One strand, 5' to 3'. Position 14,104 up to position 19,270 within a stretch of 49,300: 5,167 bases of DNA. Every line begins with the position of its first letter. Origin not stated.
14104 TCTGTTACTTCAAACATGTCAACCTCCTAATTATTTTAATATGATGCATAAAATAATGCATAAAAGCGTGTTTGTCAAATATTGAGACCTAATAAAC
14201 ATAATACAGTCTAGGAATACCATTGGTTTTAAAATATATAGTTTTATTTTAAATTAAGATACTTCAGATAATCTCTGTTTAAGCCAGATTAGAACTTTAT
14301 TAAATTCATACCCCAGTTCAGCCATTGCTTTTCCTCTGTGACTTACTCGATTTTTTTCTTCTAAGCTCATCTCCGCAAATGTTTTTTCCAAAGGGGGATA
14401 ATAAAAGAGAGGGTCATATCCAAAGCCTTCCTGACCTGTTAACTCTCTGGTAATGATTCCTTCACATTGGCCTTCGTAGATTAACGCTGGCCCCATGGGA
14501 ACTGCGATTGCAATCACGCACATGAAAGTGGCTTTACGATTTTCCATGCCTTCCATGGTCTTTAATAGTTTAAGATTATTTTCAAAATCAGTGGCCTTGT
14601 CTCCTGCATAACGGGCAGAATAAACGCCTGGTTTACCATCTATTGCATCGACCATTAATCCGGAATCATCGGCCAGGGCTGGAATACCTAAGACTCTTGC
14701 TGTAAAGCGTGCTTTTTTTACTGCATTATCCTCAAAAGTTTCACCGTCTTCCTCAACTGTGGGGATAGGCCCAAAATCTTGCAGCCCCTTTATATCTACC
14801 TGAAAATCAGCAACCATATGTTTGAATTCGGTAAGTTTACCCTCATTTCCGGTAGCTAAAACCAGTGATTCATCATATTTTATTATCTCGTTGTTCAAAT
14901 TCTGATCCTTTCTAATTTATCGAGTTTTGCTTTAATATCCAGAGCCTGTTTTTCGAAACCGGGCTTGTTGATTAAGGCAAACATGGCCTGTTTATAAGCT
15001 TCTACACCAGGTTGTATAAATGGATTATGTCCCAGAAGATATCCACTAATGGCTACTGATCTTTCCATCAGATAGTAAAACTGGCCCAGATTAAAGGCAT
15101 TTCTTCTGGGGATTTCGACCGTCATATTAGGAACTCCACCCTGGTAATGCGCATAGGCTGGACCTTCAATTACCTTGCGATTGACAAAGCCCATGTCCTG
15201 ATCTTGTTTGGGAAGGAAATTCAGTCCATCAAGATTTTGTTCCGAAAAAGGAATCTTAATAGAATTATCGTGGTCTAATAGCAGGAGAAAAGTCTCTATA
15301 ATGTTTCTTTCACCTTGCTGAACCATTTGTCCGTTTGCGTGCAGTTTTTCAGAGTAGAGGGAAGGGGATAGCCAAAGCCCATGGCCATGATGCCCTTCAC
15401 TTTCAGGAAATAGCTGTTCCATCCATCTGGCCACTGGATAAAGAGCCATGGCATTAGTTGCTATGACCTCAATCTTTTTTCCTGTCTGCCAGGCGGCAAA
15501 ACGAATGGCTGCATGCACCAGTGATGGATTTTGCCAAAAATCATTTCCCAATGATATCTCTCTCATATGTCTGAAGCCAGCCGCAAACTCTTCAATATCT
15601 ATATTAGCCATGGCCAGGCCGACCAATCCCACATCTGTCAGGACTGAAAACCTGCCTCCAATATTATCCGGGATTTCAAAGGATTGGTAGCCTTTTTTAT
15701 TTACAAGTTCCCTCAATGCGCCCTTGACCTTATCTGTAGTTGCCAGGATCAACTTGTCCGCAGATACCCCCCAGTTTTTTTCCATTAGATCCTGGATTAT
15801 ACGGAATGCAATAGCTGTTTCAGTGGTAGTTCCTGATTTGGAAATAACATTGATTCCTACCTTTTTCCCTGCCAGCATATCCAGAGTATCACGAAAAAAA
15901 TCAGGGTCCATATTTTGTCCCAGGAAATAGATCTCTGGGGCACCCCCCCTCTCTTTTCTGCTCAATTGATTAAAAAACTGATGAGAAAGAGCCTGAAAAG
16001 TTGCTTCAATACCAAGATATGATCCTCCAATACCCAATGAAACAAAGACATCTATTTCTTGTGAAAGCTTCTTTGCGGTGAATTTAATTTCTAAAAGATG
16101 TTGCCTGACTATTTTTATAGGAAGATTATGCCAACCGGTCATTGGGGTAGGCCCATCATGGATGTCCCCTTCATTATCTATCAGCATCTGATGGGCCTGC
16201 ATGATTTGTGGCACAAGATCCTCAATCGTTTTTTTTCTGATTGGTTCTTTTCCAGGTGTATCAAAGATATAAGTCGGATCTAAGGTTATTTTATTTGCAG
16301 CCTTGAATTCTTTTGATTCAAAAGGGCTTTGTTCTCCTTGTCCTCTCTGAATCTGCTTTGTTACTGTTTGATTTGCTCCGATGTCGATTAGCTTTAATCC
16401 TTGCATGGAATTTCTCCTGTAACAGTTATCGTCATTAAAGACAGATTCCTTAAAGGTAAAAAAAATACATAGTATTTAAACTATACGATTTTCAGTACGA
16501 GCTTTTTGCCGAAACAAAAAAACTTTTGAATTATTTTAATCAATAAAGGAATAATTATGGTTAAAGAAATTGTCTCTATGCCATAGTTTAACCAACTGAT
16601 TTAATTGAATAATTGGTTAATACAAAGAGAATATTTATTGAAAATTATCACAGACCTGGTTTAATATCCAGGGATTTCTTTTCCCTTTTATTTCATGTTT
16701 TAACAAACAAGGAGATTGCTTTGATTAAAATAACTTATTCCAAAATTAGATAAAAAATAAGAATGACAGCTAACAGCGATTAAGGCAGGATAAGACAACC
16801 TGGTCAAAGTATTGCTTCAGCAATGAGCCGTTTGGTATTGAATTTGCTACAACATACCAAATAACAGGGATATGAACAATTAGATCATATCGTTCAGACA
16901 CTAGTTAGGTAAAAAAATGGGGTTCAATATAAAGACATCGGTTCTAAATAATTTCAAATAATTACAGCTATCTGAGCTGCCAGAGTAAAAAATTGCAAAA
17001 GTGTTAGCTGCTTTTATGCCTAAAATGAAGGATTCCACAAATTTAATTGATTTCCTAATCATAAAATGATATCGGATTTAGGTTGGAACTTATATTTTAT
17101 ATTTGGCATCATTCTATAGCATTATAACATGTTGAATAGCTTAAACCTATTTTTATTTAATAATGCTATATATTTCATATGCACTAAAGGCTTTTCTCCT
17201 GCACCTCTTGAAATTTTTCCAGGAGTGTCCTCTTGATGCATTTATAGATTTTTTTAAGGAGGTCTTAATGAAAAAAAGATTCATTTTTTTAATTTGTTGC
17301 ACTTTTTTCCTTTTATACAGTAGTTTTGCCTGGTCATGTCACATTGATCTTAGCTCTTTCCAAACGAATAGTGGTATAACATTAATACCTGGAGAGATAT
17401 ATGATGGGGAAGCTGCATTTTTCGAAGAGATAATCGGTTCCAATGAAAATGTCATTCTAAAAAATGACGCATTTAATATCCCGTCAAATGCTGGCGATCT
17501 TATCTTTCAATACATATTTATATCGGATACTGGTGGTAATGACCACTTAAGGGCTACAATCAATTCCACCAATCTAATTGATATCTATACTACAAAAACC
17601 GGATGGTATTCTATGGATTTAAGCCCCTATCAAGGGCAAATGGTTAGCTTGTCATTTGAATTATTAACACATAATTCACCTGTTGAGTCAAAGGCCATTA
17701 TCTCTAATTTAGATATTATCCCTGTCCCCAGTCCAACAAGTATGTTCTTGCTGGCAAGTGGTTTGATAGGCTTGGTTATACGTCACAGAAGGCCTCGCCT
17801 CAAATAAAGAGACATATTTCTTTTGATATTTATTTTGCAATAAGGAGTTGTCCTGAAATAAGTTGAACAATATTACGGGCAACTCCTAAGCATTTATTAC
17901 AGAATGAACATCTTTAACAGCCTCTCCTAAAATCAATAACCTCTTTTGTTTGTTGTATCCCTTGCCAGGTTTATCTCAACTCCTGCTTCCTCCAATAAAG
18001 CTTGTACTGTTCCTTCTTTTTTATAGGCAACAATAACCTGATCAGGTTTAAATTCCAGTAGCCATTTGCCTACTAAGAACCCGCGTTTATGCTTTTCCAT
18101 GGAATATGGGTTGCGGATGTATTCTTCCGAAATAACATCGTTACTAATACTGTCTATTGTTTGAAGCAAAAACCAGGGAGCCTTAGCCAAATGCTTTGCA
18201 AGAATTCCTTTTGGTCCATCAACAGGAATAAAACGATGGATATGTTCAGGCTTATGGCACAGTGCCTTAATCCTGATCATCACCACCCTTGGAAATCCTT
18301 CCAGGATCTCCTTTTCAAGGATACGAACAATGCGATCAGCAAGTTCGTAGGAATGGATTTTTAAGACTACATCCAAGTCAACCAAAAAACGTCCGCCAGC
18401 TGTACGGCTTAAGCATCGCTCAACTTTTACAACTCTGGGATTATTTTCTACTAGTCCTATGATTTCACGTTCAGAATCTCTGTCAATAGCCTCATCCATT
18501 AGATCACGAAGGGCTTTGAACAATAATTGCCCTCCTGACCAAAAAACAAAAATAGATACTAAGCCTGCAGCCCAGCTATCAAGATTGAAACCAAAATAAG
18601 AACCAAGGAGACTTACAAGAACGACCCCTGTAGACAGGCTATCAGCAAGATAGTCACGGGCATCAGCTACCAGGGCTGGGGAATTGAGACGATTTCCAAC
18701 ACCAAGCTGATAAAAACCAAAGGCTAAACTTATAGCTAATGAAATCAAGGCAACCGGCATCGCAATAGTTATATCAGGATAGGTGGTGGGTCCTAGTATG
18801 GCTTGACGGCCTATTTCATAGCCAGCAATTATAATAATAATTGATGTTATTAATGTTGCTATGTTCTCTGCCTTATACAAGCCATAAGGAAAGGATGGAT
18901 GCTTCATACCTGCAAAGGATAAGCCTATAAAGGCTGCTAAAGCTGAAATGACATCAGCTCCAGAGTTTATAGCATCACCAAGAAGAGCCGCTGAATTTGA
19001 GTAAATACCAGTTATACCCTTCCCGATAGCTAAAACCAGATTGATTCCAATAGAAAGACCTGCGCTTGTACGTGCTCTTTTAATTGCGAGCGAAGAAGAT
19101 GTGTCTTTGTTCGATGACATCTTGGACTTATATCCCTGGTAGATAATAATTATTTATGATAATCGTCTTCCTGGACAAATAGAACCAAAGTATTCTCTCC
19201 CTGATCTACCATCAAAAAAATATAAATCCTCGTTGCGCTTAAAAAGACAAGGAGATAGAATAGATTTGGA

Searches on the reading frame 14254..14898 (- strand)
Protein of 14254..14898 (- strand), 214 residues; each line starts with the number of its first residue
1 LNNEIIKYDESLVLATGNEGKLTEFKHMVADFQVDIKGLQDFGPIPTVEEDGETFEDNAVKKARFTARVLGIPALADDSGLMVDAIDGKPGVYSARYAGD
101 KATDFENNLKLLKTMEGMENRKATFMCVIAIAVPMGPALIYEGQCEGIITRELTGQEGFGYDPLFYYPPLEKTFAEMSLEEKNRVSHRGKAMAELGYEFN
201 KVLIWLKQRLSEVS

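Call 44: search_protein_families(library=pfam, max_evalue=0.00001, proteins=[window:14254-14898:-])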
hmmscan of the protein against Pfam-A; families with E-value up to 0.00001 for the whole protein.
window:14254-14898:- (214 aa): 1 family
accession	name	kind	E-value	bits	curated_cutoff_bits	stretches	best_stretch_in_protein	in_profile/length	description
PF01725.21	Ham1p_like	-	1.8e-67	227.3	22.5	1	12-195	1-183/186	Ham1 family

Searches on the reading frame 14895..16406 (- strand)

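Call 44: search_protein_families(library=pfam, max_evalue=0.00001, proteins=[window:14895-16406:-])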
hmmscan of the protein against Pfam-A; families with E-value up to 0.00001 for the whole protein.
window:14895-16406:- (503 aa): 1 family
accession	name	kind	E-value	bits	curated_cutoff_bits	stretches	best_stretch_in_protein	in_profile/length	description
PF00342.24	PGI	-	1.3e-15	57.4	22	1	116-474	94-461/486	Phosphoglucose isomerase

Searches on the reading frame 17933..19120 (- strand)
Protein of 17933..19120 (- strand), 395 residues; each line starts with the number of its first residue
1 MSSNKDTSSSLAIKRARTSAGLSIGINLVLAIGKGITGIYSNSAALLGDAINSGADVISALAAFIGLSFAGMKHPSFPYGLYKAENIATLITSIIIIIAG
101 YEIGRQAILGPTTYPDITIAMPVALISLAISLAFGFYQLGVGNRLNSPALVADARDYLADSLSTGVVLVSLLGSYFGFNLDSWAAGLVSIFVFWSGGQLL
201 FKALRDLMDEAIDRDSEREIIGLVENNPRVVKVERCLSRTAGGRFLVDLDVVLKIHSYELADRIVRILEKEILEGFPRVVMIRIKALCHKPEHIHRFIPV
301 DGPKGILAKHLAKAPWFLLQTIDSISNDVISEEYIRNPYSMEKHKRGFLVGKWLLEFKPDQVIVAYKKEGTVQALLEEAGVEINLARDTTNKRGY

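Call 44: search_protein_families(library=pfam, max_evalue=0.00001, proteins=[window:17933-19120:-])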
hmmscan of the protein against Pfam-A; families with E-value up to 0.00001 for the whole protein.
window:17933-19120:- (395 aa): 1 family
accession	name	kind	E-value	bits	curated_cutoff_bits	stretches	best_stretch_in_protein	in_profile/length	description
PF01545.26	Cation_efflux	-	8.3e-39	133.9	26.6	1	22-208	3-198/198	Cation efflux family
